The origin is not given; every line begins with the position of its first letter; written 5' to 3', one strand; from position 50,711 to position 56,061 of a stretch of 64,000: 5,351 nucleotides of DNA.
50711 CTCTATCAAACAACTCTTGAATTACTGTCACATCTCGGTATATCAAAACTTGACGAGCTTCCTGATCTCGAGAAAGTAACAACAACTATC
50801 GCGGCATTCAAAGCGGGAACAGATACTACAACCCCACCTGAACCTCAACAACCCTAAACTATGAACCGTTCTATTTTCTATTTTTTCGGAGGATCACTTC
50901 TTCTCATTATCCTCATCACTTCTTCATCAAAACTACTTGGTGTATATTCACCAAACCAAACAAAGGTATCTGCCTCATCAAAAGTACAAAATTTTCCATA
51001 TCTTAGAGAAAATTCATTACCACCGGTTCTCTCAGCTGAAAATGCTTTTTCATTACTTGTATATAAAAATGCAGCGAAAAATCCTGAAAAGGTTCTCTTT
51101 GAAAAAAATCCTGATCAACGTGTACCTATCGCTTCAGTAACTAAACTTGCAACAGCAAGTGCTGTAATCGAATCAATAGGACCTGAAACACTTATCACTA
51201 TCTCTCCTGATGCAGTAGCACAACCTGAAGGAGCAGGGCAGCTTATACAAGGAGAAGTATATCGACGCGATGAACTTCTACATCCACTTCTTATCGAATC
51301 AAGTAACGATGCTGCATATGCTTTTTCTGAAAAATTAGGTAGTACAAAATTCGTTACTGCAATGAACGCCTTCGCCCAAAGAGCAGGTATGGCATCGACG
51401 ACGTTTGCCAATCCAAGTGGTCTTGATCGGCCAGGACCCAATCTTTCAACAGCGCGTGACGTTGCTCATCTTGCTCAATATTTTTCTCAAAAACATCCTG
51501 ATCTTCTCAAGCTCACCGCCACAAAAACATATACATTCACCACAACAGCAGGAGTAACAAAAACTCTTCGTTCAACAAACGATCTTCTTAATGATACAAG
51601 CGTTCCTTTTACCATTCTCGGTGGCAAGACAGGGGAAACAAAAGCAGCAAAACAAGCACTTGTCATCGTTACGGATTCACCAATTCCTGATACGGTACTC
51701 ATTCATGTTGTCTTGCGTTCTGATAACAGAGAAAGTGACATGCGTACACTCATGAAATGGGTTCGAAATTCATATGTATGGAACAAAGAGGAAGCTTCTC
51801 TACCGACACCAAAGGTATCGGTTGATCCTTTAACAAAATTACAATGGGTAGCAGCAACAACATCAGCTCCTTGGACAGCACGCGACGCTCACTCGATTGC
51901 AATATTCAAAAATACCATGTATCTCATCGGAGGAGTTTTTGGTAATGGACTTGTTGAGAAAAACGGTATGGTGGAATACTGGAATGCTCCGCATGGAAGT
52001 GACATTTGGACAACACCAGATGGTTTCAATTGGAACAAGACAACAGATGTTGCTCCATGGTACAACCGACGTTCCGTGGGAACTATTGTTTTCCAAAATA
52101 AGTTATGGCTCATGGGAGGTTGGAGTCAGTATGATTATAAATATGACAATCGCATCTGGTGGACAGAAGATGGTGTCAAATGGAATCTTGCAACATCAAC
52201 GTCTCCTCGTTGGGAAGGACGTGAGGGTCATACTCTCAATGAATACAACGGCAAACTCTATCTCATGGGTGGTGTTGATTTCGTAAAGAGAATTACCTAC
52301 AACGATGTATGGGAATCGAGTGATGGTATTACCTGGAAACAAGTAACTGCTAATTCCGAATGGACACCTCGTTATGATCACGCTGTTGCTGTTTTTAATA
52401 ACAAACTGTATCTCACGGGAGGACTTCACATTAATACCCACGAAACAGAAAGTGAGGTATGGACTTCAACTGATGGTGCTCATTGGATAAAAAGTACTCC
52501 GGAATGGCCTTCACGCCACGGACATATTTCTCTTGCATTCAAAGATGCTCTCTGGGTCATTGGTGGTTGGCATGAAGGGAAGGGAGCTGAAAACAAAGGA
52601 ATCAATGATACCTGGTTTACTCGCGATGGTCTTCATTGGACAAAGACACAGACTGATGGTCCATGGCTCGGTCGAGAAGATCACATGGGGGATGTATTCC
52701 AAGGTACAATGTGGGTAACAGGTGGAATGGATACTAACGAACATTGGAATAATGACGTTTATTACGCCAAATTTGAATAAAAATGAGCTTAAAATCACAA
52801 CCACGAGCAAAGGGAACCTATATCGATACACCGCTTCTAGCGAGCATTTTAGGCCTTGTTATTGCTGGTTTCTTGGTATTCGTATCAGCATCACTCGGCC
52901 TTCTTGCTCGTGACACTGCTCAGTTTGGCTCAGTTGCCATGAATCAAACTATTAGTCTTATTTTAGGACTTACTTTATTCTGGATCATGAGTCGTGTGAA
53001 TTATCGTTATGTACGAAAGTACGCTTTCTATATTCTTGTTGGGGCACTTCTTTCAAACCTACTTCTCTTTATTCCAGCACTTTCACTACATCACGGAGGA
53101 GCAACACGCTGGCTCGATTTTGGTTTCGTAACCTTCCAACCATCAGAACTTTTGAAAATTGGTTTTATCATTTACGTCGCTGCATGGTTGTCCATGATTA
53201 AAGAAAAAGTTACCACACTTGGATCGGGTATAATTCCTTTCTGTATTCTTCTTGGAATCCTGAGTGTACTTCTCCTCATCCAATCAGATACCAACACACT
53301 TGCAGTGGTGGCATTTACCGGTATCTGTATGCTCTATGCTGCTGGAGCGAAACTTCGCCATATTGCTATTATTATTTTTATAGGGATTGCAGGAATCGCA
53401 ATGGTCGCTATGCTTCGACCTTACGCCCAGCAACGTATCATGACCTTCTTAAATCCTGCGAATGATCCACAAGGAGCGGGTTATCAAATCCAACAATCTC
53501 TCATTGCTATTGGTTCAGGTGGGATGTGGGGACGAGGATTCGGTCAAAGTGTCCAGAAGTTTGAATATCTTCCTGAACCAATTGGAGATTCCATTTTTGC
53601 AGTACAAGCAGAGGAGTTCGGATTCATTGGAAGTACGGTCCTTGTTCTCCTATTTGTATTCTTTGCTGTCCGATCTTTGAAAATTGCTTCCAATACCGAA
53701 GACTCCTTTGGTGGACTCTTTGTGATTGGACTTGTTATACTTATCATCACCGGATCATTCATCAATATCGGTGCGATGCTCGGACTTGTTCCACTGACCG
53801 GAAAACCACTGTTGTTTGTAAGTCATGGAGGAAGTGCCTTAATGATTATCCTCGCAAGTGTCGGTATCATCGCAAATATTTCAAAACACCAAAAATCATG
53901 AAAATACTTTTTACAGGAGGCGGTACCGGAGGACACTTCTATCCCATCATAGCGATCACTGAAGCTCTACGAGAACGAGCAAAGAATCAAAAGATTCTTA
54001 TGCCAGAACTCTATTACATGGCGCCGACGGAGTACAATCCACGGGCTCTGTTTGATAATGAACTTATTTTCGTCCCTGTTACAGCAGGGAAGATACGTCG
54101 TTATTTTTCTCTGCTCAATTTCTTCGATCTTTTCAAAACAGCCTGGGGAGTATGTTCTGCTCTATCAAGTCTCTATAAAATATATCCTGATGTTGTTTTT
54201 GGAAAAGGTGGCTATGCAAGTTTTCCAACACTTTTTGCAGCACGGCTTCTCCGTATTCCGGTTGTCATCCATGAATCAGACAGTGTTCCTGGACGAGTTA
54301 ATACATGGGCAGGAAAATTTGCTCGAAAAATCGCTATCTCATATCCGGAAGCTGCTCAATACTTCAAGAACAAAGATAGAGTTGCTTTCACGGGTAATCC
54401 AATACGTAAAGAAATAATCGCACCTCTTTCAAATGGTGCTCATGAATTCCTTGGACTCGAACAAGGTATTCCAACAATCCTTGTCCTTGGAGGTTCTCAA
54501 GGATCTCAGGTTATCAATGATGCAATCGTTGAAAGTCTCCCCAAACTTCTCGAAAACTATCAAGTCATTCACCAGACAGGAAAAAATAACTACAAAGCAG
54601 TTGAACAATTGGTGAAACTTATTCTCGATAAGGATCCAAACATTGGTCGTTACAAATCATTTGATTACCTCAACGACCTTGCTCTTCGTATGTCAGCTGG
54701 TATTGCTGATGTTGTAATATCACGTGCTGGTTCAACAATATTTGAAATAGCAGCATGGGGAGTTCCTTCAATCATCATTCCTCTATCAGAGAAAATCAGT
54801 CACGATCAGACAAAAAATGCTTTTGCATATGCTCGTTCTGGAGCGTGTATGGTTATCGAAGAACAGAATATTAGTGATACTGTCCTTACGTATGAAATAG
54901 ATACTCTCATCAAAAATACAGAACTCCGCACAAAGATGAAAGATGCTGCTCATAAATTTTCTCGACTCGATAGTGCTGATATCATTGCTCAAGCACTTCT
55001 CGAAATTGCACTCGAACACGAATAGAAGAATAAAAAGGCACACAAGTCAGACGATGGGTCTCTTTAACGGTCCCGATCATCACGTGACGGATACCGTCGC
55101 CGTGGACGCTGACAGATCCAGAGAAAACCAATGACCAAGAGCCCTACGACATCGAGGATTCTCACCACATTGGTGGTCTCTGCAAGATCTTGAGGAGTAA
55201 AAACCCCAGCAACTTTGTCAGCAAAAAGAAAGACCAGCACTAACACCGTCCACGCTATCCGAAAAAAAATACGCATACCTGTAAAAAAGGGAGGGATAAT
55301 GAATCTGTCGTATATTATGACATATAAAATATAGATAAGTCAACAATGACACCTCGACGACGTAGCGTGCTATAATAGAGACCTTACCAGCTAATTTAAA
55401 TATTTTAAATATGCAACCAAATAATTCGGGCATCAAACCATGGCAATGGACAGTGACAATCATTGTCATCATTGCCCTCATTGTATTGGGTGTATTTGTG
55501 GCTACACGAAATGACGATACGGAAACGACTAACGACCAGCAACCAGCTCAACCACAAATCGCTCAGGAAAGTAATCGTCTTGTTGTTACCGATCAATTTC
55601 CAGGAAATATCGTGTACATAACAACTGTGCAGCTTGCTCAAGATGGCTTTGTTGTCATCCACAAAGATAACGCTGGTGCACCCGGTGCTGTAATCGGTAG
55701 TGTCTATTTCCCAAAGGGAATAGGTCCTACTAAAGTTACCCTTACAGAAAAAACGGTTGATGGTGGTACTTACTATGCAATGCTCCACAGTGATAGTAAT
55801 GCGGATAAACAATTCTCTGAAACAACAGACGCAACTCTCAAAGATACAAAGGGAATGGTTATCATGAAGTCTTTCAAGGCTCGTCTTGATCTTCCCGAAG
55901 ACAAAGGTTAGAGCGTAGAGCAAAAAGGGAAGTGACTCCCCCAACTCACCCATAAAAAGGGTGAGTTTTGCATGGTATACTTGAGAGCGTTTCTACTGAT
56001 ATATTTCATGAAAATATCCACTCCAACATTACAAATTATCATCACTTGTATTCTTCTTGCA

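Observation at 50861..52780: PBP5-type D,D-carboxypeptidase fused to a six-blade Kelch beta-propeller in the division and cell-wall cluster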

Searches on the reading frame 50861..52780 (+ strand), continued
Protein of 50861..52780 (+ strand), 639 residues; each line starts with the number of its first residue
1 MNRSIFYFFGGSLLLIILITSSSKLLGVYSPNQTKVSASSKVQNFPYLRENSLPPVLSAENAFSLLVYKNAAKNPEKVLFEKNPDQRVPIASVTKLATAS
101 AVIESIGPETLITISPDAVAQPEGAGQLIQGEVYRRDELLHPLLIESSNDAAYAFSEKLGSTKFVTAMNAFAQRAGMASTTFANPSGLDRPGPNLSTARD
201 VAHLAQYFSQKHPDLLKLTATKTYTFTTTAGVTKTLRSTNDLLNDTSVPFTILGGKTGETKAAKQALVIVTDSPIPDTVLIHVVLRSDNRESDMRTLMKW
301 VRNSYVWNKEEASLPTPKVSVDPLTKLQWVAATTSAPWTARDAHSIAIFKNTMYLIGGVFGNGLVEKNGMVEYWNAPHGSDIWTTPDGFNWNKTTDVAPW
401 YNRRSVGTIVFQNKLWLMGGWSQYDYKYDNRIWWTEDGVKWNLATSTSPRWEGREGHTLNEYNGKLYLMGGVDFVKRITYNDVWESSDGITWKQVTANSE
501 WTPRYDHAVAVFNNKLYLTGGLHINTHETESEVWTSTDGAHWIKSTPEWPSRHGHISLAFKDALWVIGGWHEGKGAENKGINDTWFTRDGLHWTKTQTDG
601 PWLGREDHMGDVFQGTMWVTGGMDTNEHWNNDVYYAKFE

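Call 74: predict_structure(alignment_id=A3)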
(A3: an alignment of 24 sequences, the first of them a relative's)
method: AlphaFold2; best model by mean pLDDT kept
length: 640 residues; sequences in the alignment: 24
mean_pLDDT: 89.8   pTM: 0.55
mean pLDDT of the five models: 89.8, 89.2, 88.9, 88.5, 88.2
residues with pLDDT >= 90: 497; 70-90: 82; 50-70: 27; < 50: 34
segments of 3 or more residues with pLDDT < 50: 32-51, 371-382
pLDDT, mean of each block of 10 residues (from residue 1): 65 92 81 39 34 79 93 95 98 91 88 98 97 97 98 96 98 98 97 98 96 97 95 96 98 94 97 96 93 96 60 90 93 85 96 88 85 40 79 94 91 95 98 97 88 92 98 96 97 96 94 84 90 98 96 97 96 91 95 94 92 97 96 76
secondary structure, 60 per line:
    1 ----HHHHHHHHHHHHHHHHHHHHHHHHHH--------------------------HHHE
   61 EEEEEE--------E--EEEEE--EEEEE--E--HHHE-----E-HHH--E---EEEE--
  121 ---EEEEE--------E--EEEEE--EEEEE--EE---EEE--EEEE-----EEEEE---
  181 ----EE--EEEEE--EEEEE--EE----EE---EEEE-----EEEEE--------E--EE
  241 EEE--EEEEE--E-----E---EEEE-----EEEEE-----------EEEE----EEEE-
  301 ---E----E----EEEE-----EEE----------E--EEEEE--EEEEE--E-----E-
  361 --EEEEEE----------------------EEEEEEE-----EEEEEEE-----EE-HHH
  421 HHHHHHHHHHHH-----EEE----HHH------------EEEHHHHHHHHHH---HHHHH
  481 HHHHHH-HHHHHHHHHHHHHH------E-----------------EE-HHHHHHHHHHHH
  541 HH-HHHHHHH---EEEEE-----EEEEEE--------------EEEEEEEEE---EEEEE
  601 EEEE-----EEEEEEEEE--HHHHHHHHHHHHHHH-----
elements in order: H5-30 E60-66 E78-82 E85-89 E115-118 E124-128 E140-144 E147-151 E159-161 E164-167 E173-177 E189-193 E196-200 E214-217 E223-227 E239-243 E246-250 E263-266 E272-276 E288-291 E296-299 E314-317 E323-325 E339-343 E346-350 E363-368 E391-397 E403-409 H418-432 E438-440 E460-462 H463-472 H476-486 H488-501 H529-542 H544-550 E554-558 E564-569 E584-592 E596-604 E610-618 H621-635
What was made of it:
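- Tried and rejected: Both domains are confident but pTM is only 0.55 and the linker is low-confidence (call 74), so there is no support for a rigid interface.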

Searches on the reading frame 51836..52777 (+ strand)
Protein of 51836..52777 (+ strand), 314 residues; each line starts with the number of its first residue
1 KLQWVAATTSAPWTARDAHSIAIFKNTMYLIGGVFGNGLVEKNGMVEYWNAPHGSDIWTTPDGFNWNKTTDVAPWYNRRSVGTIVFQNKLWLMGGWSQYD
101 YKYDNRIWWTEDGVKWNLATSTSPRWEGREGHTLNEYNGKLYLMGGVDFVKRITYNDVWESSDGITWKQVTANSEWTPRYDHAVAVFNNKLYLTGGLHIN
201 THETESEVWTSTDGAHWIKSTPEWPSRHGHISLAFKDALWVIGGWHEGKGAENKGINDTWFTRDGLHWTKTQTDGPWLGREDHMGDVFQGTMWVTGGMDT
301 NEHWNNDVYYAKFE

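Call 21: find_related_loci(query=A2, collection=genome_contigs, flank=6000)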
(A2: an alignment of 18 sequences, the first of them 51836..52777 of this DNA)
Query A2 (314 aa) in genome_contigs; peptide patterns used: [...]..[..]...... (x = any residue, [..] = any of these).
600 stretches matched a pattern (row limit reached: there are more); 594 encode a relative of the query (tblastn E <= 1e-3); the best 80 are kept; 80 distinct loci.
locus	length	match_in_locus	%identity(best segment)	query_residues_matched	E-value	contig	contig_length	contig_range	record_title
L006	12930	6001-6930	69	1-313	1e-147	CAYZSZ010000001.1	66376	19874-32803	MAG TPA_asm: uncultured Candidatus Saccharibacteria bacterium isolate SRP133034_co1_256 genome assembly, contig: NODE_21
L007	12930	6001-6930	66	1-313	5e-145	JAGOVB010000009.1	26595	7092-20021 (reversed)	MAG: Candidatus Paceibacterota bacterium isolate Gw_Eff_bin_536 Gw_Eff_3492_length_26595_cov_8.513564, whole genome shot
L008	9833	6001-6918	44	2-313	9e-90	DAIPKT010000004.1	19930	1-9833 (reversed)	MAG TPA_asm: bacterium isolate CTOTU21511 NODE_1503_length_19930_cov_10.846239, whole genome shotgun sequence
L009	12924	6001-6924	43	2-312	2e-85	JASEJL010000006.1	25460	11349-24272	MAG: Patescibacteria group bacterium isolate Yes71-31 NODE_448_length_25460_cov_29.289825, whole genome shotgun sequence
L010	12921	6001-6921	44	2-311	2e-85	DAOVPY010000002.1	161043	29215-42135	MAG TPA_asm: Candidatus Nealsonbacteria bacterium isolate CSMAG_1561 CSMAG_1561_k141_775700_length_161043_cov_46.0705, w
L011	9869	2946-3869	44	6-313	8e-86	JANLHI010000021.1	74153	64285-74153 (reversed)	MAG: Patescibacteria group bacterium isolate P6-13 k99_82333, whole genome shotgun sequence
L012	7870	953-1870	43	1-313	2e-84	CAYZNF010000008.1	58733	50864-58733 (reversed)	MAG TPA_asm: uncultured Candidatus Saccharibacteria bacterium isolate binchicken_co110_377 genome assembly, contig: NODE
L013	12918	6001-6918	42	2-311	2e-80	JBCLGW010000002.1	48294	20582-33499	Parcubacteria group bacterium isolate SLM_LV1_02b-J04 Node_2_length_48294_cov_86.442247, whole genome shotgun sequence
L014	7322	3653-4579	41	2-313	6e-80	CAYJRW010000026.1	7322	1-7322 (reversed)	MAG TPA_asm: uncultured Candidatus Saccharibacteria bacterium isolate ERP125453_co1_241 genome assembly, contig: NODE_12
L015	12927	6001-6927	41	1-313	2e-78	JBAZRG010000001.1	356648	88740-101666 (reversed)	MAG: Candidatus Paceibacterota bacterium isolate SO_2017_GW1_142 NODE_213_length_356648_cov_3.206437_OW334_2017, whole g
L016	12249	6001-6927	42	2-314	5e-77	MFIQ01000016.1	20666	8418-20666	MAG: Candidatus Giovannonibacteria bacterium RIFCSPLOWO2_12_FULL_44_15 rifcsplowo2_12_scaffold_2800, whole genome shotgu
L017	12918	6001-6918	41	2-311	9e-77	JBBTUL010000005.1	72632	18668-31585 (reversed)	MAG: Patescibacteria group bacterium isolate H41-bin154_1 H41_bin154_1_000000000005, whole genome shotgun sequence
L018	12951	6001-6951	41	2-312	1e-76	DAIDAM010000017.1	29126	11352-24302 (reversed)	MAG TPA_asm: bacterium isolate clean1841 k141_21921, whole genome shotgun sequence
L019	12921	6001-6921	40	2-313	1e-76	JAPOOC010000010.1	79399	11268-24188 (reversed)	MAG: Candidatus Kaiserbacteria bacterium isolate APA_bin_25 c_000000485051, whole genome shotgun sequence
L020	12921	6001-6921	41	2-313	4e-76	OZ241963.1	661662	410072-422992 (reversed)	MAG: Candidatus Paceibacterota bacterium isolate a4431f2c-c61a-43fb-9f92-c5996bac4907 genome assembly, chromosome: 1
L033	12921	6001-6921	37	2-313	6e-58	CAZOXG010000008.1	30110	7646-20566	MAG TPA_asm: uncultured Candidatus Saccharibacteria bacterium isolate SRP142039_co1_284 genome assembly, contig: NODE_96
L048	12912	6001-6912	33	2-312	1e-49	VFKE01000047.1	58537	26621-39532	MAG: Verrucomicrobia bacterium isolate Bin_29_9 c_000003777931, whole genome shotgun sequence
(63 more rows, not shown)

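Call 25: search_solved_structures(query=A2, max_evalue=0.001)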
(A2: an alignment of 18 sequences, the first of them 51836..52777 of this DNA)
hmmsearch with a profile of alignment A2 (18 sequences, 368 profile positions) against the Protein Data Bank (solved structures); distinct sequences matched with E-value up to 0.001: 69 (the best 60 are shown).
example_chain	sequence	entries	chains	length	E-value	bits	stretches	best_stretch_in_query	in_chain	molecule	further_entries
9mey_B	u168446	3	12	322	3.8e-16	62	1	180-364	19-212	Leucine-zipper-like transcriptional regulator 1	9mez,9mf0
9tsn_A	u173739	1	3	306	1e-15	60.5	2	144-361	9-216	Kelch protein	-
7kzm_A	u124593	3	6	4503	6e-15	58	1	181-352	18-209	Heavy chain alpha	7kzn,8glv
8pjw_A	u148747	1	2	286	1.2e-13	53.8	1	123-275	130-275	SAKe6FE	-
8pjr_A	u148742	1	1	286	2.5e-10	42.8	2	141-301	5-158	SAKe6AC-LB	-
7pvp_A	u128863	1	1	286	1.8e-09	40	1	120-271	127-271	SAKe6BC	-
7onc_A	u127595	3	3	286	2.4e-09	39.6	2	127-301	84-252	SAKe6BE | S6BE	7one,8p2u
9o04_C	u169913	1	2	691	3.4e-09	39.1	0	216-300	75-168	F-box only protein 42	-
8pjz_A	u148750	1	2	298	8.6e-09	37.8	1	123-299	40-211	SAKe6EEtal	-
9d1i_A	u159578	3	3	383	1.3e-08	37.2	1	132-349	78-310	Kelch domain-containing protein 3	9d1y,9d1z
9d8p_A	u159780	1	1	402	6.3e-08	34.9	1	69-321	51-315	Kelch domain-containing protein 10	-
2woz_A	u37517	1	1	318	1.2e-07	34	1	140-324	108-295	KELCH REPEAT AND BTB DOMAIN-CONTAINING PROTEIN 10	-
8glv_Eb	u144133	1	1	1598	1.5e-07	33.7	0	179-262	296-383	Flagellar associated protein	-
8pjx_A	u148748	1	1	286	2.3e-07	33.1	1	74-301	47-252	SAKe6FR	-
6n3h_A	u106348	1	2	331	3.6e-07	32.4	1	132-351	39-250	Influenza virus NS1A-binding protein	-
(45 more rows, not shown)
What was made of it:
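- Closest known: NanM/YjhT. Different: Weak sequence relation (profile E=4e-5, call 25).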

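Call 49: search_protein_families(library=pfam, proteins=[L013:6928-8739:+, L011:932-2746:+, L048:4750-5793:+], max_evalue=0.001)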
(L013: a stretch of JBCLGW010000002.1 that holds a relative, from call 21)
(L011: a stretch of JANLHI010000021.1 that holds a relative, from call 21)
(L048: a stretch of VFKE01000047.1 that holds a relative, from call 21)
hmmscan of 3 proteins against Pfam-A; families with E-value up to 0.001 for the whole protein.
L013:6928-8739:+ (603 aa): 4 families
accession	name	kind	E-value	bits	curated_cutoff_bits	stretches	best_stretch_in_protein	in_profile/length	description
PF02557.22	VanY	-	1.1e-35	122.7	25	1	186-312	4-131/132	D-alanyl-D-alanine carboxypeptidase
PF00768.25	Peptidase_S11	-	1.3e-34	120.2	27.6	1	347-580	9-238/239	D-alanyl-D-alanine carboxypeptidase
PF01471.23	PG_binding_1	-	4.6e-14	52.8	23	1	75-132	2-57/57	Putative peptidoglycan binding domain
PF13354.11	Beta-lactamase2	-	0.00075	19.3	22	0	362-516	10-169/214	Beta-lactamase enzyme family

L011:932-2746:+ (604 aa): 4 families
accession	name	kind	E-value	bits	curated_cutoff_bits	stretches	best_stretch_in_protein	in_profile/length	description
PF02557.22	VanY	-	1.6e-33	115.7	25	1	185-311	4-131/132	D-alanyl-D-alanine carboxypeptidase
PF00768.25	Peptidase_S11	-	1.7e-28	100.2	27.6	1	348-567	9-224/239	D-alanyl-D-alanine carboxypeptidase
PF01471.23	PG_binding_1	-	5.6e-13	49.3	23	1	74-131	1-57/57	Putative peptidoglycan binding domain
PF13354.11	Beta-lactamase2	-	1.3e-07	31.7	22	1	370-555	13-190/214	Beta-lactamase enzyme family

L048:4750-5793:+ (347 aa): 1 family
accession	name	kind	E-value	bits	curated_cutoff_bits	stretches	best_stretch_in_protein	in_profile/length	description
PF00768.25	Peptidase_S11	-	1.1e-49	169.5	27.6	1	108-329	8-237/239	D-alanyl-D-alanine carboxypeptidase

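Call 51: search_protein_families(library=pfam, proteins=[L033:5812-7599:+, L033:7647-8744:+], max_evalue=0.001)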
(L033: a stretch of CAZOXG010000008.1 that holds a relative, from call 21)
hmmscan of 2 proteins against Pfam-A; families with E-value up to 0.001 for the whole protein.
L033:5812-7599:+ (596 aa): 5 families
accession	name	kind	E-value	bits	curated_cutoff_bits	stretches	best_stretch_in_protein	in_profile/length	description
PF02557.22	VanY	-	3e-34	118.1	25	1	444-571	4-131/132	D-alanyl-D-alanine carboxypeptidase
PF24681.1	Kelch_KLHDC2_KLHL20_DRC7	-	1.4e-17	64.2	50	3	145-320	4-183/221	KLHDC2/KLHL20/DRC7 Kelch-repeats domain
PF01344.31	Kelch_1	-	2.3e-08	33.8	20.1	0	337-360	2-24/46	Kelch motif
PF24981.1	Beta-prop_ATRN-LZTR1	-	2.7e-08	33.9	50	1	55-163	16-120/289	Attractin/LZTR1 beta-propeller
PF07646.21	Kelch_2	-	3.1e-06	27.3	21.3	0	147-181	9-36/48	Kelch motif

L033:7647-8744:+ (366 aa): 1 family
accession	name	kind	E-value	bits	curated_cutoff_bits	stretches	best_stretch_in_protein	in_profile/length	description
PF00953.26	Glycos_transf_4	-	4.4e-22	79.2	27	1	115-280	3-158/160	Glycosyl transferase family 4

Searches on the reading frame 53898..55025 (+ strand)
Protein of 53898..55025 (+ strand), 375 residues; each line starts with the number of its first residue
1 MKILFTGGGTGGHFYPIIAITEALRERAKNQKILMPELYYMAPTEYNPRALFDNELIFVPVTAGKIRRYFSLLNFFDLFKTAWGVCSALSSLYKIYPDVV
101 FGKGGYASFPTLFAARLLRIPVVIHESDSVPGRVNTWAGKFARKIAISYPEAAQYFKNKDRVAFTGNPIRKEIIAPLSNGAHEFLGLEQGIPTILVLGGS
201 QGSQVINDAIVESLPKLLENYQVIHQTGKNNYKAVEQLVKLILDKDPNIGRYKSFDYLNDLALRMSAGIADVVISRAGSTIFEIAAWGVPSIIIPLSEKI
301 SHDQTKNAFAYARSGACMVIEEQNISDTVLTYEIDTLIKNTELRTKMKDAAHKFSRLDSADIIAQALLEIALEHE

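Call 8: search_protein_families(library=pfam, proteins=[window:53898-55025:+], max_evalue=0.001)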
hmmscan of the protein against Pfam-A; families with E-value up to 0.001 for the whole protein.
window:53898-55025:+ (375 aa): 2 families
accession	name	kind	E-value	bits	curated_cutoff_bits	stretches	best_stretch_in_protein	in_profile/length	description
PF04101.22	Glyco_tran_28_C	-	1.2e-31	110.4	22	1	193-355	1-160/166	Glycosyltransferase family 28 C-terminal domain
PF03033.26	Glyco_transf_28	-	1.9e-30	106.2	26.2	1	3-147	1-139/139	Glycosyltransferase family 28 N-terminal domain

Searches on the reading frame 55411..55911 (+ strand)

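Call 8: search_protein_families(library=pfam, proteins=[window:55411-55911:+], max_evalue=0.001)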
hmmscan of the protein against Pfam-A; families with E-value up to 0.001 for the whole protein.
window:55411-55911:+ (166 aa): 1 family
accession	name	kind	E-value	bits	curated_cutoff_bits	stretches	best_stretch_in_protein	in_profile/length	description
PF23951.1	DUF7282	-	2.1e-14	54.1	27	1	59-152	5-106/112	Domain of unknown function (DUF7282)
